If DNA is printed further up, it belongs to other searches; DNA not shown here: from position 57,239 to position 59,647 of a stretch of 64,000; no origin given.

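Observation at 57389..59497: REC / catalytically degenerate sigma54-type AAA+ / Ser-Thr kinase fusion protein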

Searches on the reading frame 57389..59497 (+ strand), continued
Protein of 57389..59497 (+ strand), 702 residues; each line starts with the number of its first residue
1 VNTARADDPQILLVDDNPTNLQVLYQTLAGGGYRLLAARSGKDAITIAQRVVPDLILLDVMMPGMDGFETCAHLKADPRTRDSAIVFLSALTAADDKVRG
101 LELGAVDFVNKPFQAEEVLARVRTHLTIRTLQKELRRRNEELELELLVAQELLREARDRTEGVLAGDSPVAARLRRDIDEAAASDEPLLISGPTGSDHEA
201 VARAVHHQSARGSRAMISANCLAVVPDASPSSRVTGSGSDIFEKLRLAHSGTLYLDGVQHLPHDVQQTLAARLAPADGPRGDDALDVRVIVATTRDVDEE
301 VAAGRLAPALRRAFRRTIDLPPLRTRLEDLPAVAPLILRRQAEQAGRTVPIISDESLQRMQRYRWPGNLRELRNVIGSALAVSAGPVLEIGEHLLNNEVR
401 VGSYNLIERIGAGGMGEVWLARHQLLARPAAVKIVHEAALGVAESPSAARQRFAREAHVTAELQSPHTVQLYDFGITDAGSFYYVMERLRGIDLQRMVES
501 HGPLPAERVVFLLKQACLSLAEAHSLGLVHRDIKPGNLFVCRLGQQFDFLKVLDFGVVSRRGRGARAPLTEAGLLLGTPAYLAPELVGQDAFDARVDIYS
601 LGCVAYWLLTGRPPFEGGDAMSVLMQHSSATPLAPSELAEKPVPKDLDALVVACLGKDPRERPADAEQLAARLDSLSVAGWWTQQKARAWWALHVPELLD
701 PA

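Call 5: find_homologous_proteins(query=window:57389-59494:+, max_evalue=1e-10)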
Query window:57389-59494:+ (702 aa): 4877 proteins with E <= 1e-10 among 8000 candidates; the best 120 are listed.
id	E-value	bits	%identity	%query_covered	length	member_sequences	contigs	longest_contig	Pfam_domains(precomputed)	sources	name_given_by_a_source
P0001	0.0e+0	1543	100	100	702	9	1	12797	PF07714.24,PF00069.32,PF00158.33,PF25601.2,PF14532.13,PF00072.31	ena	-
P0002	0.0e+0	1397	90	100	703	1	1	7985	PF07714.24,PF00069.32,PF00158.33,PF25601.2,PF14532.13,PF00072.31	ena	-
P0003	0.0e+0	1395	91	100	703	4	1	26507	PF07714.24,PF00069.32,PF00158.33,PF25601.2,PF14532.13,PF00072.31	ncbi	-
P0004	0.0e+0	1391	89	100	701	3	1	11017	PF07714.24,PF00069.32,PF00158.33,PF25601.2,PF14532.13,PF00072.31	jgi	jgi:DNA-binding NtrC family response regulator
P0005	0.0e+0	1375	89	100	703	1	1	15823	PF07714.24,PF00069.32,PF00158.33,PF25601.2,PF14532.13,PF00072.31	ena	-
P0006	0.0e+0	1371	88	100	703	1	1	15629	PF07714.24,PF00069.32,PF00158.33,PF25601.2,PF14532.13,PF00072.31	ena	-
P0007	0.0e+0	1366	88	100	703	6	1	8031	PF07714.24,PF00069.32,PF00158.33,PF25601.2,PF14532.13,PF00072.31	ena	-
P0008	0.0e+0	1362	88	100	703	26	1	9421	PF07714.24,PF00069.32,PF00158.33,PF25601.2,PF14532.13,PF00072.31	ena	-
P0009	0.0e+0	1360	88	100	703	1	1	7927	PF07714.24,PF00069.32,PF00158.33,PF25601.2,PF14532.13,PF00072.31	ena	-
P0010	0.0e+0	1359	87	100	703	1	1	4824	PF07714.24,PF00069.32,PF00158.33,PF25601.2,PF14532.13,PF00072.31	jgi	jgi:DNA-binding NtrC family response regulator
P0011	0.0e+0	1359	88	100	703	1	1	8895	PF07714.24,PF00069.32,PF00158.33,PF25601.2,PF14532.13,PF00072.31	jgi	-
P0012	0.0e+0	1358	88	100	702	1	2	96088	PF07714.24,PF00069.32,PF00158.33,PF25601.2,PF14532.13,PF00072.31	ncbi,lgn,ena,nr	ncbi:MAG TPA: response regulator [Vicinamibacterales bacterium]|nr:response regulator [Vicinamibacte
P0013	0.0e+0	1357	87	100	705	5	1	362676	PF07714.24,PF00069.32,PF00158.33,PF25601.2,PF14532.13,PF00072.31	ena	-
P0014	0.0e+0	1356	88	100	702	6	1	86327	PF07714.24,PF00069.32,PF00158.33,PF25601.2,PF14532.13,PF00072.31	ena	-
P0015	0.0e+0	1353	87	100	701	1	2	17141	PF07714.24,PF00069.32,PF00158.33,PF25601.2,PF14532.13,PF00072.31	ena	-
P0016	0.0e+0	1348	87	100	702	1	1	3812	PF07714.24,PF00069.32,PF00158.33,PF25601.2,PF14532.13,PF00072.31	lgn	-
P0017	0.0e+0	1347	87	100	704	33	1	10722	PF07714.24,PF00069.32,PF00158.33,PF25601.2,PF14532.13,PF00072.31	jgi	jgi:DNA-binding NtrC family response regulator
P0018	0.0e+0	1344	86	100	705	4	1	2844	PF07714.24,PF00069.32,PF00158.33,PF25601.2,PF14532.13,PF00072.31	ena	-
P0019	0.0e+0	1338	87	100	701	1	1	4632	PF07714.24,PF00069.32,PF00158.33,PF25601.2,PF14532.13,PF00072.31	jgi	jgi:DNA-binding NtrC family response regulator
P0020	0.0e+0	1315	86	100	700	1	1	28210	PF07714.24,PF00069.32,PF00158.33,PF25601.2,PF14532.13,PF00072.31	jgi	jgi:DNA-binding NtrC family response regulator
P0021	0.0e+0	1304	89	95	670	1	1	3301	PF07714.24,PF00069.32,PF00158.33,PF25601.2,PF14532.13,PF00072.31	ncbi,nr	ncbi:MAG TPA: response regulator, partial [Burkholderiaceae bacterium]|nr:response regulator [Burkho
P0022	0.0e+0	1254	81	100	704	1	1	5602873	PF07714.24,PF00069.32,PF00158.33,PF25601.2,PF14532.13,PF00072.31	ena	-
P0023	0.0e+0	1232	81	99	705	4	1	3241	PF07714.24,PF00069.32,PF00158.33,PF25601.2,PF14532.13,PF00072.31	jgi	jgi:DNA-binding NtrC family response regulator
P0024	0.0e+0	1229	80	99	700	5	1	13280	PF07714.24,PF00069.32,PF00158.33,PF25601.2,PF14532.13,PF00072.31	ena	-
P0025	0.0e+0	1210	78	100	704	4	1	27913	PF07714.24,PF00069.32,PF00158.33,PF25601.2,PF14532.13,PF00072.31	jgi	jgi:DNA-binding NtrC family response regulator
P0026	0.0e+0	1170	75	99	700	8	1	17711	PF07714.24,PF00069.32,PF00158.33,PF25601.2,PF14532.13,PF00072.31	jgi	jgi:DNA-binding NtrC family response regulator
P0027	0.0e+0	1124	74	99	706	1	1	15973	PF07714.24,PF00069.32,PF00158.33,PF25601.2,PF14532.13,PF00072.31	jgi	jgi:DNA-binding NtrC family response regulator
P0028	0.0e+0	1124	74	99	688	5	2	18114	PF07714.24,PF00069.32,PF00158.33,PF25601.2,PF14532.13,PF00072.31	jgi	jgi:DNA-binding NtrC family response regulator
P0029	0.0e+0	1123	74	99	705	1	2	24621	PF07714.24,PF00069.32,PF00158.33,PF25601.2,PF14532.13,PF00072.31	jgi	jgi:DNA-binding NtrC family response regulator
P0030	0.0e+0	1122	73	100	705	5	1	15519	PF07714.24,PF00069.32,PF00158.33,PF25601.2,PF14532.13,PF00072.31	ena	-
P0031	0.0e+0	1117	74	99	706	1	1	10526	PF07714.24,PF00069.32,PF00158.33,PF25601.2,PF14532.13,PF00072.31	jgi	-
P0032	0.0e+0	1114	73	100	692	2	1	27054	PF07714.24,PF00069.32,PF00158.33,PF25601.2,PF14532.13,PF00072.31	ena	-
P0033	0.0e+0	1114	73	100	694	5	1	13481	PF07714.24,PF00069.32,PF00158.33,PF25601.2,PF14532.13,PF00072.31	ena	-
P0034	0.0e+0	1113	72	100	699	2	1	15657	PF07714.24,PF00069.32,PF00158.33,PF25601.2,PF14532.13,PF00072.31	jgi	jgi:DNA-binding NtrC family response regulator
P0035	0.0e+0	1112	74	99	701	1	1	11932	PF07714.24,PF00069.32,PF00158.33,PF25601.2,PF14532.13,PF00072.31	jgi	jgi:DNA-binding NtrC family response regulator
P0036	0.0e+0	1110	73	100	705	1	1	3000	PF07714.24,PF00069.32,PF00158.33,PF25601.2,PF14532.13,PF00072.31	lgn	-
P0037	0.0e+0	1109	73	99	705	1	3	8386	PF07714.24,PF00069.32,PF00158.33,PF25601.2,PF14532.13,PF00072.31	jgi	jgi:DNA-binding NtrC family response regulator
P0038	0.0e+0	1108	73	100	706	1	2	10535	PF07714.24,PF00069.32,PF00158.33,PF25601.2,PF14532.13,PF00072.31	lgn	-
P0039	0.0e+0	1105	72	99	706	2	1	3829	PF07714.24,PF00069.32,PF00158.33,PF25601.2,PF14532.13,PF00072.31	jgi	jgi:DNA-binding NtrC family response regulator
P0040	0.0e+0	1104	74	99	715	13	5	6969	PF07714.24,PF00069.32,PF00158.33,PF25601.2,PF14532.13,PF00072.31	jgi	jgi:DNA-binding NtrC family response regulator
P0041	0.0e+0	1103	72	99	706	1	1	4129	PF07714.24,PF00069.32,PF00158.33,PF25601.2,PF14532.13,PF00072.31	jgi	jgi:DNA-binding NtrC family response regulator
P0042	0.0e+0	1103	73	99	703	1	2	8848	PF07714.24,PF00069.32,PF00158.33,PF25601.2,PF14532.13,PF00072.31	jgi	jgi:DNA-binding NtrC family response regulator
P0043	0.0e+0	1102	71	100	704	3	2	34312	PF07714.24,PF00069.32,PF00158.33,PF25601.2,PF14532.13,PF00072.31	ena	-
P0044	0.0e+0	1101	73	99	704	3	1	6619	PF07714.24,PF00069.32,PF00158.33,PF25601.2,PF14532.13,PF00072.31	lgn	-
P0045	0.0e+0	1100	72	99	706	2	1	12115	PF07714.24,PF00069.32,PF00158.33,PF25601.2,PF14532.13,PF00072.31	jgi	jgi:DNA-binding NtrC family response regulator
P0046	0.0e+0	1098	71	99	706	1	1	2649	PF07714.24,PF00069.32,PF00158.33,PF25601.2,PF14532.13,PF00072.31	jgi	jgi:DNA-binding NtrC family response regulator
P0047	0.0e+0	1097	72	99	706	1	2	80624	PF07714.24,PF00069.32,PF00158.33,PF25601.2,PF14532.13,PF00072.31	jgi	jgi:DNA-binding NtrC family response regulator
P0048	0.0e+0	1096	72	100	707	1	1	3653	PF07714.24,PF00069.32,PF00158.33,PF25601.2,PF14532.13,PF00072.31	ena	-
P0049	0.0e+0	1096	71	99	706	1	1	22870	PF07714.24,PF00069.32,PF00158.33,PF25601.2,PF14532.13,PF00072.31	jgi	jgi:DNA-binding NtrC family response regulator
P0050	0.0e+0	1096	71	100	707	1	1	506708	PF07714.24,PF00069.32,PF00158.33,PF25601.2,PF14532.13,PF00072.31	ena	-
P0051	0.0e+0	1096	71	100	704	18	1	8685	PF07714.24,PF00069.32,PF00158.33,PF25601.2,PF14532.13,PF00072.31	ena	-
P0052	0.0e+0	1095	72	100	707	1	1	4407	PF07714.24,PF00069.32,PF00158.33,PF25601.2,PF14532.13,PF00072.31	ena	-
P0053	0.0e+0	1094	72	100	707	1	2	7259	PF07714.24,PF00069.32,PF00158.33,PF25601.2,PF14532.13,PF00072.31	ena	-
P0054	0.0e+0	1094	72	99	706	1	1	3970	PF07714.24,PF00069.32,PF00158.33,PF25601.2,PF14532.13,PF00072.31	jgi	-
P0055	0.0e+0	1094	71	100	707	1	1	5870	PF07714.24,PF00069.32,PF00158.33,PF25601.2,PF14532.13,PF00072.31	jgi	-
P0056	0.0e+0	1093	72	99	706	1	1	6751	PF07714.24,PF00069.32,PF00158.33,PF25601.2,PF14532.13,PF00072.31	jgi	jgi:DNA-binding NtrC family response regulator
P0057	0.0e+0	1093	72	99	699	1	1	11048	PF07714.24,PF00069.32,PF00158.33,PF25601.2,PF14532.13,PF00072.31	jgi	jgi:DNA-binding NtrC family response regulator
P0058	0.0e+0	1093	72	100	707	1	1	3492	PF07714.24,PF00069.32,PF00158.33,PF25601.2,PF14532.13,PF00072.31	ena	-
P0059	0.0e+0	1091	71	100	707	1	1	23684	PF07714.24,PF00069.32,PF00158.33,PF25601.2,PF14532.13,PF00072.31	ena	-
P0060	0.0e+0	1091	72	99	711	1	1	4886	PF07714.24,PF00069.32,PF00158.33,PF25601.2,PF14532.13,PF00072.31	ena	-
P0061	0.0e+0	1091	71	100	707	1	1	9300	PF07714.24,PF00069.32,PF00158.33,PF25601.2,PF14532.13,PF00072.31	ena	-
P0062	0.0e+0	1090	72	100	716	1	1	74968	PF07714.24,PF00069.32,PF00158.33,PF25601.2,PF14532.13,PF00072.31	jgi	jgi:DNA-binding NtrC family response regulator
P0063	0.0e+0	1090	71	100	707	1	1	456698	PF07714.24,PF00069.32,PF00158.33,PF25601.2,PF14532.13,PF00072.31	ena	-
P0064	0.0e+0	1090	70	100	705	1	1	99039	PF07714.24,PF00069.32,PF00158.33,PF25601.2,PF14532.13,PF00072.31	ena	-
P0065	0.0e+0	1090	72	99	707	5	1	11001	PF07714.24,PF00069.32,PF00158.33,PF25601.2,PF14532.13,PF00072.31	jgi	jgi:eukaryotic-like serine/threonine-protein kinase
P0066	0.0e+0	1089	71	100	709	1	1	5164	PF07714.24,PF00069.32,PF00158.33,PF25601.2,PF14532.13,PF00072.31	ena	-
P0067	0.0e+0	1088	71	99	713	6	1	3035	PF07714.24,PF00069.32,PF00158.33,PF25601.2,PF14532.13,PF00072.31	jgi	jgi:DNA-binding NtrC family response regulator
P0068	0.0e+0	1088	71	100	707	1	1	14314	PF07714.24,PF00069.32,PF00158.33,PF25601.2,PF14532.13,PF00072.31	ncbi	ncbi:MAG: response regulator [Vicinamibacterales bacterium]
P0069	0.0e+0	1088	71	99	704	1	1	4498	PF07714.24,PF00069.32,PF00158.33,PF25601.2,PF14532.13,PF00072.31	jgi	jgi:DNA-binding NtrC family response regulator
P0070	0.0e+0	1088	87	82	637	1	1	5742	PF07714.24,PF00069.32,PF00158.33,PF25601.2,PF14532.13,PF00072.31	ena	-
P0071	0.0e+0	1088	71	100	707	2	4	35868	PF07714.24,PF00069.32,PF00158.33,PF25601.2,PF14532.13,PF00072.31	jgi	jgi:eukaryotic-like serine/threonine-protein kinase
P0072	0.0e+0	1087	71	99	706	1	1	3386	PF07714.24,PF00069.32,PF00158.33,PF25601.2,PF14532.13,PF00072.31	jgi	jgi:DNA-binding NtrC family response regulator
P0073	0.0e+0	1086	71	100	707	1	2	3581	PF07714.24,PF00069.32,PF00158.33,PF25601.2,PF14532.13,PF00072.31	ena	-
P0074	0.0e+0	1086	71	100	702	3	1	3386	PF07714.24,PF00069.32,PF00158.33,PF25601.2,PF14532.13,PF00072.31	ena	-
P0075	0.0e+0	1085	71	99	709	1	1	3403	PF07714.24,PF00069.32,PF00158.33,PF25601.2,PF14532.13,PF00072.31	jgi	jgi:DNA-binding NtrC family response regulator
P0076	0.0e+0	1085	72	99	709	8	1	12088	PF07714.24,PF00069.32,PF00158.33,PF25601.2,PF14532.13,PF00072.31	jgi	jgi:DNA-binding NtrC family response regulator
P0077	0.0e+0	1085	71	100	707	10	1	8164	PF07714.24,PF00069.32,PF00158.33,PF25601.2,PF14532.13,PF00072.31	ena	-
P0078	0.0e+0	1085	71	98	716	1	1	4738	PF07714.24,PF00069.32,PF00158.33,PF25601.2,PF14532.13,PF00072.31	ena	-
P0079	0.0e+0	1085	72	99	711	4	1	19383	PF07714.24,PF00069.32,PF00158.33,PF25601.2,PF14532.13,PF00072.31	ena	-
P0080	0.0e+0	1084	71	99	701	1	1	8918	PF07714.24,PF00069.32,PF00158.33,PF25601.2,PF14532.13,PF00072.31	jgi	jgi:DNA-binding NtrC family response regulator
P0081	0.0e+0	1084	71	99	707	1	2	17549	PF07714.24,PF00069.32,PF00158.33,PF25601.2,PF14532.13,PF00072.31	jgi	jgi:DNA-binding NtrC family response regulator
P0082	0.0e+0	1084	71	99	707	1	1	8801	PF07714.24,PF00069.32,PF00158.33,PF25601.2,PF14532.13,PF00072.31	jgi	jgi:DNA-binding NtrC family response regulator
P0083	0.0e+0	1083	72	99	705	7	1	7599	PF07714.24,PF00069.32,PF00158.33,PF25601.2,PF14532.13,PF00072.31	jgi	jgi:DNA-binding NtrC family response regulator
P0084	0.0e+0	1083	71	99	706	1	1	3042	PF07714.24,PF00069.32,PF00158.33,PF25601.2,PF14532.13,PF00072.31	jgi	jgi:DNA-binding NtrC family response regulator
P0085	0.0e+0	1082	72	100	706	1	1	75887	PF07714.24,PF00069.32,PF00158.33,PF25601.2,PF14532.13,PF00072.31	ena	-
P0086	0.0e+0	1081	71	99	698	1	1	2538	PF07714.24,PF00069.32,PF00158.33,PF25601.2,PF14532.13,PF00072.31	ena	-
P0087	0.0e+0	1080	71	99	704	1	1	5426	PF07714.24,PF00069.32,PF00158.33,PF25601.2,PF14532.13,PF00072.31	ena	-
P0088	0.0e+0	1080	70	100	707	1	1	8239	PF07714.24,PF00069.32,PF00158.33,PF25601.2,PF14532.13,PF00072.31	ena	-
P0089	0.0e+0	1079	71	99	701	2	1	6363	PF07714.24,PF00069.32,PF00158.33,PF25601.2,PF14532.13,PF00072.31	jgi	jgi:DNA-binding NtrC family response regulator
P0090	0.0e+0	1079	70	100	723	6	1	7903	PF07714.24,PF00069.32,PF00158.33,PF25601.2,PF14532.13,PF00072.31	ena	-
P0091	0.0e+0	1079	71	98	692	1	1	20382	PF07714.24,PF00069.32,PF00158.33,PF25601.2,PF14532.13,PF00072.31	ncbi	-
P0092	0.0e+0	1079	72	99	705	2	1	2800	PF07714.24,PF00069.32,PF00158.33,PF25601.2,PF14532.13,PF00072.31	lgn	-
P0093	0.0e+0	1079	71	99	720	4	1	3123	PF07714.24,PF00069.32,PF00158.33,PF25601.2,PF14532.13,PF00072.31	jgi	jgi:DNA-binding NtrC family response regulator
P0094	0.0e+0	1077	71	99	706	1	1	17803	PF07714.24,PF00069.32,PF00158.33,PF25601.2,PF14532.13,PF00072.31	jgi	jgi:eukaryotic-like serine/threonine-protein kinase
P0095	0.0e+0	1077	71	99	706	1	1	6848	PF07714.24,PF00069.32,PF00158.33,PF25601.2,PF14532.13,PF00072.31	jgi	jgi:DNA-binding NtrC family response regulator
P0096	0.0e+0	1077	71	99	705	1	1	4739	PF07714.24,PF00069.32,PF00158.33,PF25601.2,PF14532.13,PF00072.31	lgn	-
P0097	0.0e+0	1076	71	99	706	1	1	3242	PF07714.24,PF00069.32,PF00158.33,PF25601.2,PF14532.13,PF00072.31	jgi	jgi:DNA-binding NtrC family response regulator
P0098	0.0e+0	1075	70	99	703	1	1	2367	PF07714.24,PF00069.32,PF00158.33,PF25601.2,PF14532.13,PF00072.31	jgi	jgi:DNA-binding NtrC family response regulator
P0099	0.0e+0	1075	69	100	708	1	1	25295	PF07714.24,PF00069.32,PF00158.33,PF25601.2,PF14532.13,PF00072.31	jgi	jgi:DNA-binding NtrC family response regulator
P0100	0.0e+0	1075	70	99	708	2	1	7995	PF07714.24,PF00069.32,PF00158.33,PF25601.2,PF14532.13,PF00072.31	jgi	-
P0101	0.0e+0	1074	70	100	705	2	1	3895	PF07714.24,PF00069.32,PF00158.33,PF25601.2,PF14532.13,PF00072.31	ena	-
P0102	0.0e+0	1073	71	99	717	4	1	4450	PF07714.24,PF00069.32,PF00158.33,PF25601.2,PF14532.13,PF00072.31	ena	-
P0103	0.0e+0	1073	70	99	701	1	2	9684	PF07714.24,PF00069.32,PF00158.33,PF25601.2,PF14532.13,PF00072.31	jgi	jgi:DNA-binding NtrC family response regulator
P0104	0.0e+0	1072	71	99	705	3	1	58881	PF07714.24,PF00069.32,PF00158.33,PF25601.2,PF14532.13,PF00072.31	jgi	jgi:DNA-binding NtrC family response regulator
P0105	0.0e+0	1072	70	99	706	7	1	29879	PF07714.24,PF00069.32,PF00158.33,PF25601.2,PF14532.13,PF00072.31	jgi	jgi:DNA-binding NtrC family response regulator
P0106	0.0e+0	1071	70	99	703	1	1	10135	PF07714.24,PF00069.32,PF00158.33,PF25601.2,PF14532.13,PF00072.31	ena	-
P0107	0.0e+0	1071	70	98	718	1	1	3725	PF07714.24,PF00069.32,PF00158.33,PF25601.2,PF14532.13,PF00072.31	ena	-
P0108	0.0e+0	1070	70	100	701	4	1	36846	PF07714.24,PF00069.32,PF00158.33,PF25601.2,PF14532.13,PF00072.31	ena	-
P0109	0.0e+0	1070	71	99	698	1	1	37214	PF07714.24,PF00069.32,PF00158.33,PF25601.2,PF14532.13,PF00072.31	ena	-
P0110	0.0e+0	1069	70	99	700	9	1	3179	PF07714.24,PF00069.32,PF00158.33,PF25601.2,PF14532.13,PF00072.31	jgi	jgi:DNA-binding NtrC family response regulator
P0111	0.0e+0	1069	70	99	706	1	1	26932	PF07714.24,PF00069.32,PF00158.33,PF25601.2,PF14532.13,PF00072.31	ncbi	-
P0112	0.0e+0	1069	70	99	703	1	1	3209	PF07714.24,PF00069.32,PF00158.33,PF25601.2,PF14532.13,PF00072.31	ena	-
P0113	0.0e+0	1068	70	99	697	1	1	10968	PF07714.24,PF00069.32,PF00158.33,PF25601.2,PF14532.13,PF00072.31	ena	-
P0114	0.0e+0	1068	71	100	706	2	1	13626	PF07714.24,PF00069.32,PF00158.33,PF25601.2,PF14532.13,PF00072.31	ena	-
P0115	0.0e+0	1068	71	98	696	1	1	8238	PF07714.24,PF00069.32,PF00158.33,PF25601.2,PF14532.13,PF00072.31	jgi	jgi:DNA-binding NtrC family response regulator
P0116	0.0e+0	1068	70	99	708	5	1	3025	PF07714.24,PF00069.32,PF00158.33,PF25601.2,PF14532.13,PF00072.31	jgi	-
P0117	0.0e+0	1068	71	99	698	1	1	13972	PF07714.24,PF00069.32,PF00158.33,PF25601.2,PF14532.13,PF00072.31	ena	-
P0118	0.0e+0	1068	69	100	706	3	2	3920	PF07714.24,PF00069.32,PF00158.33,PF25601.2,PF14532.13,PF00072.31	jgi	jgi:DNA-binding NtrC family response regulator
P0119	0.0e+0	1067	70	99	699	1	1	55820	PF07714.24,PF00069.32,PF00158.33,PF25601.2,PF14532.13,PF00072.31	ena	-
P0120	0.0e+0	1067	70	99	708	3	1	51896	PF07714.24,PF00069.32,PF00158.33,PF25601.2,PF14532.13,PF00072.31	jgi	jgi:DNA-binding NtrC family response regulator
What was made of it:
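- At least 120 independent clusters of about 700 aa from ENA, JGI, NCBI and Logan assemblies carry the same domain set (call 5).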

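Call 6: search_solved_structures(query=window:57389-59494:+, max_evalue=0.00001, show_alignments=0)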
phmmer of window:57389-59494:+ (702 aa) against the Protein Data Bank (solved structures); distinct sequences matched with E-value up to 0.00001: 2166 (the best 60 are shown).
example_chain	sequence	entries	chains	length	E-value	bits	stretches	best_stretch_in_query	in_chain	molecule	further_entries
1o6y_A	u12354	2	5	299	1.8e-49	172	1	390-672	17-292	SERINE/THREONINE-PROTEIN KINASE PKNB | Probable serine/threonine-protein kinase pknB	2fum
1mru_A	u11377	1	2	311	4.5e-49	170.7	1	401-673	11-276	Probable serine/threonine-protein kinase pknB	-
5u94_A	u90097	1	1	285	6e-49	170.3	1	403-672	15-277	Serine/threonine-protein kinase PknB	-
6b2p_A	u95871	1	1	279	6.1e-49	170.3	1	403-672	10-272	Serine/threonine-protein kinase PknB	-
6i2p_A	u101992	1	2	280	5.4e-48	167.1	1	403-672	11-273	Serine/threonine-protein kinase PknB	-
3ori_A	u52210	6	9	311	5.4e-48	167.1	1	401-673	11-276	Serine/threonine protein kinase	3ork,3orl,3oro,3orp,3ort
3orm_A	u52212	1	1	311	5.6e-48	167.1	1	401-673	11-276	Serine/threonine protein kinase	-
3f69_A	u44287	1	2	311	7.5e-48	166.7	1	401-673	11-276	Serine/threonine-protein kinase pknB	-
3f61_A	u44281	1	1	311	1.9e-47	165.3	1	401-673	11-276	Serine/threonine-protein kinase pknB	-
2h34_A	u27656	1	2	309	3.4e-42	147.9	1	399-672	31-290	Serine/threonine-protein kinase pknE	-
9ruk_A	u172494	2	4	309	2.6e-40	141.8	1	397-669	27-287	Serine/threonine-protein kinase StkP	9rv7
9ru3_A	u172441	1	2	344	7.3e-40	140.3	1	399-669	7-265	Serine/threonine-protein kinase StkP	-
9ruj_A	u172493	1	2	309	1.7e-39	139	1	397-669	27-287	Serine/threonine-protein kinase StkP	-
9ymt_A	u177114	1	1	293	2.7e-37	131.8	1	392-672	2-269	Serine/Threonine Kinase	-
4eqm_A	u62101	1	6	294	2.7e-37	131.8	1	392-672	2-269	Protein kinase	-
1ny5_A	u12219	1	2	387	3.4e-32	114.9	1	11-392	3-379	transcriptional regulator (NtrC family)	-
1ojl_A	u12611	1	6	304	1.5e-28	102.9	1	164-388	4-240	TRANSCRIPTIONAL REGULATORY PROTEIN ZRAR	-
7v2b_A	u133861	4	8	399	1.7e-22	82.8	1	164-388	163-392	VpsR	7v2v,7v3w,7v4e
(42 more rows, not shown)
